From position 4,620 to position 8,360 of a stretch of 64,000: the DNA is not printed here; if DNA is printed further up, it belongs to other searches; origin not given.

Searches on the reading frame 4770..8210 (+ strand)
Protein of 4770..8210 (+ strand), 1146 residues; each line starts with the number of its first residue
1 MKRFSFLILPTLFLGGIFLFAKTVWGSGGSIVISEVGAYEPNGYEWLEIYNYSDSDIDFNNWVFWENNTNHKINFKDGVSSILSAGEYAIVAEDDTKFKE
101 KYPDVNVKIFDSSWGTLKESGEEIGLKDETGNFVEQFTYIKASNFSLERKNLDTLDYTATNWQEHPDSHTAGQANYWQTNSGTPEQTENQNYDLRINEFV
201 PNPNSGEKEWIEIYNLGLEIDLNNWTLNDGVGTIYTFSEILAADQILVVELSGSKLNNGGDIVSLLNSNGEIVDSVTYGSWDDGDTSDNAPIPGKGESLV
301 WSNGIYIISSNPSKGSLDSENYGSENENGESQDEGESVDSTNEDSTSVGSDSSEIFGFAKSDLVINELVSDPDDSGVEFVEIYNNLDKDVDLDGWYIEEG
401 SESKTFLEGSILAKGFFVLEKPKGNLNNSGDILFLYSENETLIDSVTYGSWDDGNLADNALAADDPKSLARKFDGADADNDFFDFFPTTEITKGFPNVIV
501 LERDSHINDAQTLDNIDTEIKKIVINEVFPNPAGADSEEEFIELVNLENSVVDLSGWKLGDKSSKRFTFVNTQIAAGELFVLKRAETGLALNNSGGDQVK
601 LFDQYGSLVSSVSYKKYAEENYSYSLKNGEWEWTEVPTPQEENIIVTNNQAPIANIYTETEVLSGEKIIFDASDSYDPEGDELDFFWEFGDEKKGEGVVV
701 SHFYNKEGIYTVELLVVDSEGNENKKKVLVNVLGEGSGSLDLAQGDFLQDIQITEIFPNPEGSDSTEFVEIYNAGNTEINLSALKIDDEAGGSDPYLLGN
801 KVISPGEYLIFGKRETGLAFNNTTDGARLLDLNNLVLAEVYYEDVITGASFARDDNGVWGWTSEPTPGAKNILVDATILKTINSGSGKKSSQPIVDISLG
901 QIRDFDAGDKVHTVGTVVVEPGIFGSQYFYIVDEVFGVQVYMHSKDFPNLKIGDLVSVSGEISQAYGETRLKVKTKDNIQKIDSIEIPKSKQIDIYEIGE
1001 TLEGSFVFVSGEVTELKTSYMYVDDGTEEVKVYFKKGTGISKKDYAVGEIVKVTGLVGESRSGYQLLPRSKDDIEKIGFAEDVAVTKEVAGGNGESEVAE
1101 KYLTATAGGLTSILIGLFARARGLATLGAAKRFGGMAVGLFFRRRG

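Call 10: search_protein_families(library=pfam, proteins=[window:4770-8210:+], max_evalue=0.01)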
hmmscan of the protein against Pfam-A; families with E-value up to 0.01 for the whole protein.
window:4770-8210:+ (1146 aa): 5 families
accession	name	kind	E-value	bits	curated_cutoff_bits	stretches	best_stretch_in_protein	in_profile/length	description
PF00932.25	LTD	-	5.4e-82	271.7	34.3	5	521-615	6-108/109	Lamin Tail Domain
PF18911.6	PKD_4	-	8.3e-22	77.5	27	1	649-727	1-79/85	PKD domain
PF00801.26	PKD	-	2.6e-09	37.4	23.5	1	662-727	11-76/80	PKD domain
PF01336.31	tRNA_anti-codon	-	1.6e-07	31.6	27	1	1008-1067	2-68/75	OB-fold nucleic acid binding domain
PF21027.3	Sde0182_C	-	0.0016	19.4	27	1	667-689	1-23/83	Cellulose-binding protein Sde0182, C-terminal domain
